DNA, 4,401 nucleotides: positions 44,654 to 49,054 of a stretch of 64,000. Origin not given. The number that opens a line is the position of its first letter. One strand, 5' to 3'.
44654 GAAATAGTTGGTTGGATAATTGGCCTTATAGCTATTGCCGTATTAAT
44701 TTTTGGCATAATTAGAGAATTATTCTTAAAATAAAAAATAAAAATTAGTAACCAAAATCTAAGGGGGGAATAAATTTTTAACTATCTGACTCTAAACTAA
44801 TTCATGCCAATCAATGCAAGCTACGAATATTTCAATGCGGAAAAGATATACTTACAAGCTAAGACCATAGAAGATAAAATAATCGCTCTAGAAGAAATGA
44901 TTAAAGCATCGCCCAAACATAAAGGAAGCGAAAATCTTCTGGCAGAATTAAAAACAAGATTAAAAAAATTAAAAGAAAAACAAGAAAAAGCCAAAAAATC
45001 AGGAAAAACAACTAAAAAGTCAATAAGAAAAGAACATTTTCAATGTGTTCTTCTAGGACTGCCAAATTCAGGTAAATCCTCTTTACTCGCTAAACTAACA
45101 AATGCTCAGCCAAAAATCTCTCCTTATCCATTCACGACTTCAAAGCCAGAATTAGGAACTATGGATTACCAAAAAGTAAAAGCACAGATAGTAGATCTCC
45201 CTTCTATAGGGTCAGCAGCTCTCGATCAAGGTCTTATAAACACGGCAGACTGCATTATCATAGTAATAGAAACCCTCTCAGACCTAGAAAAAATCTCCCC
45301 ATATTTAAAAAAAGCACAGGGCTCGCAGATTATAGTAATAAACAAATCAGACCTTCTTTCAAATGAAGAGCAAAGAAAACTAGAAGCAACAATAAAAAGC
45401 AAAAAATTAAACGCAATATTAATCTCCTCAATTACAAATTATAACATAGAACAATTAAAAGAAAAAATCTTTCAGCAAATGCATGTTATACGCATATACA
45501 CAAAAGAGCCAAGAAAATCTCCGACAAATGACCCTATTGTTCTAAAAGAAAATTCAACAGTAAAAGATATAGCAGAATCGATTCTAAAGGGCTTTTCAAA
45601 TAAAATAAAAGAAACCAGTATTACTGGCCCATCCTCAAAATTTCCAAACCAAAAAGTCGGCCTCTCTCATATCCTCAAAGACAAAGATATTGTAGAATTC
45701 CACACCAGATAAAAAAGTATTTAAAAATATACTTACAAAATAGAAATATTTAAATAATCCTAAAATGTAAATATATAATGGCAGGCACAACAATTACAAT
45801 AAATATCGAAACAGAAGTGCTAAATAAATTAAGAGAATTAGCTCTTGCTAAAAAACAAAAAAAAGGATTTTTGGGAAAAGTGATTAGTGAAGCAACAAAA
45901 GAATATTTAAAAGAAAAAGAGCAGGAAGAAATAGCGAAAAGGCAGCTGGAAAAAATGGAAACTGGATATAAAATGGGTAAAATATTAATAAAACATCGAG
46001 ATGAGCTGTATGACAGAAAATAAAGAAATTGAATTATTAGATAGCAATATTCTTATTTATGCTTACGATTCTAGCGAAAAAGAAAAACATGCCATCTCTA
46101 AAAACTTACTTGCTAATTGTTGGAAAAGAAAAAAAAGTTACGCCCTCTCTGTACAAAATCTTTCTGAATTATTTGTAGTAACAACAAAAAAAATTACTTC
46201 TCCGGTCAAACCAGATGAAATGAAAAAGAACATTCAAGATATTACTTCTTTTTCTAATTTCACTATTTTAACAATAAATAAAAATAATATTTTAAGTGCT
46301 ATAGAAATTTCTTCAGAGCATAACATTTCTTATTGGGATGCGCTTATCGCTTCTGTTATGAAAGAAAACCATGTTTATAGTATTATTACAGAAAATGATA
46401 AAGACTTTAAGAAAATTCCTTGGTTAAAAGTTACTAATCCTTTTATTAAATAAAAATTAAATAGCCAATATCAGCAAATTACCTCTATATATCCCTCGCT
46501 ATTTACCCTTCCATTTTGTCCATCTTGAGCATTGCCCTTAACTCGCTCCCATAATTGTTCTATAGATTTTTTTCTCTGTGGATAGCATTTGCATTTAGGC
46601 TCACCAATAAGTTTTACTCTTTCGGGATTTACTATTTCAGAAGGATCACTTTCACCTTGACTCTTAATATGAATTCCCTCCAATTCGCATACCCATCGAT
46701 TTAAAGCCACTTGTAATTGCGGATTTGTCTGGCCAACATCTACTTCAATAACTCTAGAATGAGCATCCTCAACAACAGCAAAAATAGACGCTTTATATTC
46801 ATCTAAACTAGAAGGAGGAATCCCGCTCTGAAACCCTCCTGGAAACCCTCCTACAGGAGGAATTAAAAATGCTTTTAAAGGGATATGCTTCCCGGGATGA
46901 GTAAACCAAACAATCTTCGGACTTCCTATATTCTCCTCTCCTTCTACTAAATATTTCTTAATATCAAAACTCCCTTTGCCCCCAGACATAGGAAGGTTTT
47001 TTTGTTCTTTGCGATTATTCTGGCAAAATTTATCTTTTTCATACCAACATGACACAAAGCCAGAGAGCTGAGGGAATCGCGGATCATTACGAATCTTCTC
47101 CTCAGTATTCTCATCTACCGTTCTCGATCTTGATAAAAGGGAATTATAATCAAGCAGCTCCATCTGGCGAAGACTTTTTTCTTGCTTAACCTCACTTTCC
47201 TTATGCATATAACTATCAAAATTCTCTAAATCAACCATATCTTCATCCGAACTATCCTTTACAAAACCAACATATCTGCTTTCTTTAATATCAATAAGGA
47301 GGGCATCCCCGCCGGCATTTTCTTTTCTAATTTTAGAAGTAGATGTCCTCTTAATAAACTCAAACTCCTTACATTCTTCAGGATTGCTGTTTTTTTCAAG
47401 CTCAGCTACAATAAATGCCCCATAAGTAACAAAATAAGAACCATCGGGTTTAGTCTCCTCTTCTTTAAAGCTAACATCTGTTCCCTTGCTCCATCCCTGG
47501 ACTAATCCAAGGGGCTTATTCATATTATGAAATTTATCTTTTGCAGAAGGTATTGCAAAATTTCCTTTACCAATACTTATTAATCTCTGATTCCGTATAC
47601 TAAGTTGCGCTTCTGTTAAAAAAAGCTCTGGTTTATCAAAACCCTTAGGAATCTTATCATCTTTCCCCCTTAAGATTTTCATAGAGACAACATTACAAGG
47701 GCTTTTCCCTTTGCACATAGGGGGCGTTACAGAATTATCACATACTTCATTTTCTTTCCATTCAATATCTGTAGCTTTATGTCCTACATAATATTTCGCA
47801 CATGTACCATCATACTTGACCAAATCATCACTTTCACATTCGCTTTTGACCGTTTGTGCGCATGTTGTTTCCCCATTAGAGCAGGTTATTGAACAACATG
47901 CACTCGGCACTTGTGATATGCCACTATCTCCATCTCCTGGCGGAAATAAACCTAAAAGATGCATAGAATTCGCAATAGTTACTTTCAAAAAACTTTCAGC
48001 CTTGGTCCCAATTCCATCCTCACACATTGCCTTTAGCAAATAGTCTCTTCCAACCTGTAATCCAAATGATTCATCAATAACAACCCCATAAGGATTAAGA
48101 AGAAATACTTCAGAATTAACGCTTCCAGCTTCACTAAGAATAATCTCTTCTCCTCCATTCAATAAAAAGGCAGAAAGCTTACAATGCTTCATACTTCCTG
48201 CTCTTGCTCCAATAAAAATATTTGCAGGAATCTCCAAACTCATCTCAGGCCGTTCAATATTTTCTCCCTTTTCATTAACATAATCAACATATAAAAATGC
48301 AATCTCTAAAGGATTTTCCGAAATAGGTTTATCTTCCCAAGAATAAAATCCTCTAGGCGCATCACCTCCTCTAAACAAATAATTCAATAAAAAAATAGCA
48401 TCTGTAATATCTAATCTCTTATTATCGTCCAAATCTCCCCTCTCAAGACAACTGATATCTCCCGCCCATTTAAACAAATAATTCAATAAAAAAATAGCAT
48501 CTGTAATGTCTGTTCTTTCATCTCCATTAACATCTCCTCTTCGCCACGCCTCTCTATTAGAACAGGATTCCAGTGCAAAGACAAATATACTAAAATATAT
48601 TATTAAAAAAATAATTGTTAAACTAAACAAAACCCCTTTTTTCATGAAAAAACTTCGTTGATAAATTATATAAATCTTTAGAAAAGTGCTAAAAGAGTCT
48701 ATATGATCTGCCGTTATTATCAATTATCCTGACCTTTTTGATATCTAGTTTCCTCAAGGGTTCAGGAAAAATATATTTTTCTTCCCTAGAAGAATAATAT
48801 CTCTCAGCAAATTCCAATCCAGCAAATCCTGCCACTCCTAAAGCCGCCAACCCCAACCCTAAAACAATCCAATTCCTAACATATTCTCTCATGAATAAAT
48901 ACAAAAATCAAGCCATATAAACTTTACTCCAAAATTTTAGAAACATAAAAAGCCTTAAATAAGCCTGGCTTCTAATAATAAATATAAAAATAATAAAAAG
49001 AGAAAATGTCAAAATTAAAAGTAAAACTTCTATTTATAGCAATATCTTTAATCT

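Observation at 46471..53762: Duplicated [small single-TM protein + dockerin protein] cassette with a conserved 100-nt 5' module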

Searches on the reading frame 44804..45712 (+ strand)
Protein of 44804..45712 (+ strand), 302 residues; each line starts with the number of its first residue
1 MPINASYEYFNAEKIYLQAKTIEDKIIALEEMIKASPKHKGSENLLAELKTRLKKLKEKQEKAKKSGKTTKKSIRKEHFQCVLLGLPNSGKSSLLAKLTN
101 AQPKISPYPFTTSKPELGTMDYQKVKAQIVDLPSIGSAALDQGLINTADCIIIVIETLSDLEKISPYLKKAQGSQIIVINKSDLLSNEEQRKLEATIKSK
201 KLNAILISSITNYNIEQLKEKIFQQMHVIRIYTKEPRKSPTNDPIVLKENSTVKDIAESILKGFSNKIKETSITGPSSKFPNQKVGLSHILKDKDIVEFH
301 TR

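Call 9: search_protein_families(library=pfam, proteins=[window:44804-45712:+], max_evalue=0.01)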
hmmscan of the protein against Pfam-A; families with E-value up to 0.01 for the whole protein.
window:44804-45712:+ (302 aa): 10 families
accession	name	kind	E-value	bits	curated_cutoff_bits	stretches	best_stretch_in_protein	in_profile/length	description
PF01926.29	MMR_HSR1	-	4.3e-17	62.7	21.9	1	81-181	2-113/113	50S ribosome-binding GTPase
PF02421.24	FeoB_N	-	7.6e-11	42.2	27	1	80-222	2-156/156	Ferrous iron transport protein B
PF02824.27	TGS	-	5.3e-08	33.2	22.2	1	239-301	10-60/60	TGS domain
PF16897.10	MMR_HSR1_Xtn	-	1.4e-07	31.9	35.2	1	175-227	58-105/106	C-terminal region of MMR_HSR1 domain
PF03193.22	RsgA_GTPase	-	4.4e-06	27.1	30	1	160-229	38-111/174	RsgA GTPase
PF00025.27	Arf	-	1.1e-05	25.4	22.3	1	74-203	10-146/174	ADP-ribosylation factor family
PF00009.33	GTP_EFTU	-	0.00034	20.7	26.5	0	146-224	91-184/188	Elongation factor Tu GTP binding domain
PF09439.16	SRPRB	-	0.00049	20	25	1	81-147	6-66/178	Signal recognition particle receptor beta subunit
PF00071.28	Ras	-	0.0012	18.9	21.6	1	81-226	2-160/162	Ras family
PF02492.25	cobW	-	0.0018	18.3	20.7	0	147-201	114-173/180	CobW/HypB/UreG, nucleotide-binding domain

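Call 57: find_encoding_contigs(protein=window:44804-45712:+, flank=1000, max_places=10)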
Protein window:44804-45712:+ (302 aa): 2 contigs read that carry it; 2 places shown.
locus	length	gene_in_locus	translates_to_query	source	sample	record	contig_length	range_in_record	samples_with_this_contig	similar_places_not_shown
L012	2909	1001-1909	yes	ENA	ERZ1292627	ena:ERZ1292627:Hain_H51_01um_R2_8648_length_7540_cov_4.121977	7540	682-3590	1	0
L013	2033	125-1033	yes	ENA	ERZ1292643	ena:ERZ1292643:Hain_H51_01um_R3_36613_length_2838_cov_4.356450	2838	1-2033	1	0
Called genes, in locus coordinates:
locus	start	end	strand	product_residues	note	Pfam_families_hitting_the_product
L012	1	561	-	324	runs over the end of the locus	PF00675:Peptidase_M16, PF05193:Peptidase_M16_C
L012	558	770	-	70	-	-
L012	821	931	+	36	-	-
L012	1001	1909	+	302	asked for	PF03193:RsgA_GTPase (faint), PF00025:Arf (faint), PF01926:MMR_HSR1, PF02421:FeoB_N, PF16897:MMR_HSR1_Xtn, PF02824:TGS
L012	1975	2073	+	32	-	-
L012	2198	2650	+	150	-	PF01850:PIN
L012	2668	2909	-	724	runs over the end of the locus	-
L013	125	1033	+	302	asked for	PF03193:RsgA_GTPase (faint), PF00025:Arf (faint), PF01926:MMR_HSR1, PF02421:FeoB_N, PF16897:MMR_HSR1_Xtn, PF02824:TGS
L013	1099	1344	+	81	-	-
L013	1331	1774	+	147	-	PF01850:PIN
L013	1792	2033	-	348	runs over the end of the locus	?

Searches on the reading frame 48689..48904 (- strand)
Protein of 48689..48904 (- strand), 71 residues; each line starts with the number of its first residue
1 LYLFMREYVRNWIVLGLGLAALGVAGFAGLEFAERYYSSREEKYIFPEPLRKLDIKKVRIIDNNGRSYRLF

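Call 9: search_protein_families(library=pfam, proteins=[window:48689-48904:-], max_evalue=0.01)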
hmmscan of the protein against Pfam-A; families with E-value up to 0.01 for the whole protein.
window:48689-48904:- (71 aa): 0 families

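Call 42: list_cluster_members(proteins=[P0012, P0011, P0001, window:48689-48892:-, window:53777-54049:+])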
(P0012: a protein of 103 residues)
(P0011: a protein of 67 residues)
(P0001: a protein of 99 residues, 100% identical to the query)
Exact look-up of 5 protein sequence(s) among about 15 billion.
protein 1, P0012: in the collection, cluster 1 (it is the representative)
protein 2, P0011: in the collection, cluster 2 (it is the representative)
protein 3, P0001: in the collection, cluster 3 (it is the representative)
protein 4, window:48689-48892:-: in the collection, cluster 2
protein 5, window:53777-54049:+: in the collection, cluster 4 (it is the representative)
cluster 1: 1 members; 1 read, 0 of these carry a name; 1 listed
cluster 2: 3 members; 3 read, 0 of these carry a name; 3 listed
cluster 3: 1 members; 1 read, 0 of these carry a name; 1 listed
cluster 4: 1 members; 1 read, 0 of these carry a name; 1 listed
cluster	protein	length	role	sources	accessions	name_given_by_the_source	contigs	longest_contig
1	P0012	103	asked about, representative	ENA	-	-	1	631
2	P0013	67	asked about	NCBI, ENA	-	-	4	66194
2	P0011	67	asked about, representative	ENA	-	-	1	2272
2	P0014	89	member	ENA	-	-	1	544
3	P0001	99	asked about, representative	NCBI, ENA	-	-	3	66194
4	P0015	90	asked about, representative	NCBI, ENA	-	-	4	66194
